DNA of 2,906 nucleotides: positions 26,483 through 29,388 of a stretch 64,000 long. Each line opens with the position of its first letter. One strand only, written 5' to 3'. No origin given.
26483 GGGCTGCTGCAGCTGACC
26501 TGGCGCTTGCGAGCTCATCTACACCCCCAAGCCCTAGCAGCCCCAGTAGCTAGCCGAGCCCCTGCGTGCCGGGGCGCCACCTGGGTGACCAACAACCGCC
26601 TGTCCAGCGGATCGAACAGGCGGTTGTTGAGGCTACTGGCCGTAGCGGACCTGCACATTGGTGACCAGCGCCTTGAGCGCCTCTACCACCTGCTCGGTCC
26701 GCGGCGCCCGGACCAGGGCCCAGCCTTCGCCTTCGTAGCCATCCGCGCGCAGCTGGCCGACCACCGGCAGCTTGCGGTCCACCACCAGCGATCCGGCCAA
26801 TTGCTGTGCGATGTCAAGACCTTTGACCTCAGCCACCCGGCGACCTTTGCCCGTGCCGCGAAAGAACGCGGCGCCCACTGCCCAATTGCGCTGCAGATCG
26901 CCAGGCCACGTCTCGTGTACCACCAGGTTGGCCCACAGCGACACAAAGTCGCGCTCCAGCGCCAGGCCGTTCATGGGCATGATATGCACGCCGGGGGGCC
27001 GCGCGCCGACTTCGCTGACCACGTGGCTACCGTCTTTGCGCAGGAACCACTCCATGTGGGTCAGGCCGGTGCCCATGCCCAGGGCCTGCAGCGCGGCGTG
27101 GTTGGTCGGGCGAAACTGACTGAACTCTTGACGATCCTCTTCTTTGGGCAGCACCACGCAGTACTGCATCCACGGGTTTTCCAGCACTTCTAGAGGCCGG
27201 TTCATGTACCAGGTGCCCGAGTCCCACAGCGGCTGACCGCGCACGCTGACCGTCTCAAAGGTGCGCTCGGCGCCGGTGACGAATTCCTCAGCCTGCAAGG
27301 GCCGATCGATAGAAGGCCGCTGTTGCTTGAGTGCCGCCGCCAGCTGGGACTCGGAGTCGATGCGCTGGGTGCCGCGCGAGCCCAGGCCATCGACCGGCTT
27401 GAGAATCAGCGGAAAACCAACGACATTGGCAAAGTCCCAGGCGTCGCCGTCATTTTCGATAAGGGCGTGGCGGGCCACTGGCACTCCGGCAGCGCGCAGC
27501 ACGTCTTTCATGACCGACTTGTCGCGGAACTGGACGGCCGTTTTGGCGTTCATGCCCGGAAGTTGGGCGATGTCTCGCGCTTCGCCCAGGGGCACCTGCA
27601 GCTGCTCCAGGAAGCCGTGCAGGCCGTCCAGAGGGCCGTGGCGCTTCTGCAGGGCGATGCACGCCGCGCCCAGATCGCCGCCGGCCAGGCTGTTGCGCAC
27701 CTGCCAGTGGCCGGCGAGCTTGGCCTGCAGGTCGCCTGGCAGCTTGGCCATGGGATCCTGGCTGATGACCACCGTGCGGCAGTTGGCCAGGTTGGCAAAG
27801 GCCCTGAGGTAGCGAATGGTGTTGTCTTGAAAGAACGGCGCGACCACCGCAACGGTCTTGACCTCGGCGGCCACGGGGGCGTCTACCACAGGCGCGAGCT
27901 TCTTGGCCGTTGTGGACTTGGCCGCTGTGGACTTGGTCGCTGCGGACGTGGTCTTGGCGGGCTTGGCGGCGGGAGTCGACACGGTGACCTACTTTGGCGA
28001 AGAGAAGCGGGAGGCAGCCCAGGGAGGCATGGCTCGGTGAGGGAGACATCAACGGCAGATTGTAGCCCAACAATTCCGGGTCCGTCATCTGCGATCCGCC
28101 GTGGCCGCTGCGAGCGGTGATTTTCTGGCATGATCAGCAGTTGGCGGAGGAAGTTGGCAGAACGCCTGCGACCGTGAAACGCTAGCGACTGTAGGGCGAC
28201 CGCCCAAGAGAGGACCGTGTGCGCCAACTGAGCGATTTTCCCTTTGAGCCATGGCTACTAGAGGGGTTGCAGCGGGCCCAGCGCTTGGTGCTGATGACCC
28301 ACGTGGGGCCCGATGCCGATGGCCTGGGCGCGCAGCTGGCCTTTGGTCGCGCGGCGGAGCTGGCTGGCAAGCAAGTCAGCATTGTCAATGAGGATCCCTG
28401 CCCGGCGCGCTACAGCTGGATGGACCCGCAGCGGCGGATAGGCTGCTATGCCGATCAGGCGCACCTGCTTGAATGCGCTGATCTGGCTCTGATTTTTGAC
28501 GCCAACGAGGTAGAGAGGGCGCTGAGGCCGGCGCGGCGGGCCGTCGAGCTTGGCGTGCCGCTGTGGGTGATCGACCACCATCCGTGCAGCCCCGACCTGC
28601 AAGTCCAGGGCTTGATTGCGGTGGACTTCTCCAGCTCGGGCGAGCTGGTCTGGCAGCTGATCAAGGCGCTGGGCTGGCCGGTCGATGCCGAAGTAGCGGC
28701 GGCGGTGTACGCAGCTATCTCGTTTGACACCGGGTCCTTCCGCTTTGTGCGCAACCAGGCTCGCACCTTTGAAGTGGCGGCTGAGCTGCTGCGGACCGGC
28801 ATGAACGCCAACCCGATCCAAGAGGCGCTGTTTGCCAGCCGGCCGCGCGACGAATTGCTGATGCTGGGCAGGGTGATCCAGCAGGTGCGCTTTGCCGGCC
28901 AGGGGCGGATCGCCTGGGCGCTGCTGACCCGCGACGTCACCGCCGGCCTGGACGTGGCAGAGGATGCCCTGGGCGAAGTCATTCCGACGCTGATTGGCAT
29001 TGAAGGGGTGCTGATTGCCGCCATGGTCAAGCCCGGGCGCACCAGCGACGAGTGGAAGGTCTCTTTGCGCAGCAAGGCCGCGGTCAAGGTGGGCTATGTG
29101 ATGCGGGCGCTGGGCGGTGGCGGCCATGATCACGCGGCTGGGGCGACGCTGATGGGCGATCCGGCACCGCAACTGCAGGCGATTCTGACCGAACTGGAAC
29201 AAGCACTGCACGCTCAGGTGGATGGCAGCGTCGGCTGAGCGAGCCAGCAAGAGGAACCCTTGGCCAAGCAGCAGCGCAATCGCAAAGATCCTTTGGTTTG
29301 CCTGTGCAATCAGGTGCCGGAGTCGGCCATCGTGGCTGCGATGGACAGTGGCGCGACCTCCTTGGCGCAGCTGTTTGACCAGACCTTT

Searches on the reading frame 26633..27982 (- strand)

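Call 33: search_protein_families(library=pfam, proteins=[window:26633-27982:-], max_evalue=0.0001)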
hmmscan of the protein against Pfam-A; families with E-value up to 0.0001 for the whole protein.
window:26633-27982:- (449 aa): 3 families
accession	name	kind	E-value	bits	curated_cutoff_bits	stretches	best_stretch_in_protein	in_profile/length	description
PF02222.28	ATP-grasp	-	2.3e-08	34.4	27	1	162-329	3-163/179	ATP-grasp domain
PF02786.22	CPSase_L_D2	-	4.2e-06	26.9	19.8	1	154-221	1-70/211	Carbamoyl-phosphate synthase L chain, ATP binding domain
PF13535.11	ATP-grasp_4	-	8.6e-06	25.9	27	0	189-226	2-39/160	ATP-grasp domain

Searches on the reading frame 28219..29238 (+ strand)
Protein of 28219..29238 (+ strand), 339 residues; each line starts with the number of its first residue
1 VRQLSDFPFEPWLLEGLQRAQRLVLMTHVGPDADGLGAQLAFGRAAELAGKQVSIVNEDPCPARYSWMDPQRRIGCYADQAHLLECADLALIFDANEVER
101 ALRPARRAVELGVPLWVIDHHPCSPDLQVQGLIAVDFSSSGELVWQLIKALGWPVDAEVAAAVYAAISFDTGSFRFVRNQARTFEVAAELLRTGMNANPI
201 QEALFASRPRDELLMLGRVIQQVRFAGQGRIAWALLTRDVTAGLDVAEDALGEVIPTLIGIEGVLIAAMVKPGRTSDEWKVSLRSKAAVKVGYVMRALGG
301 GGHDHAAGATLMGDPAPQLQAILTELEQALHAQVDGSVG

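Call 33: search_protein_families(library=pfam, proteins=[window:28219-29238:+], max_evalue=0.0001)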
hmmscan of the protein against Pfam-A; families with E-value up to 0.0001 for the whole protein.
window:28219-29238:+ (339 aa): 2 families
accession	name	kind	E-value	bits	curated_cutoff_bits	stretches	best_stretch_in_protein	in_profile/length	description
PF02272.25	DHHA1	-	2.1e-12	47.8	25.9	1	243-331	10-101/102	DHHA1 domain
PF01368.27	DHH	-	1.5e-09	38.6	28.1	1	24-167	3-125/125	DHH family, N-terminal domain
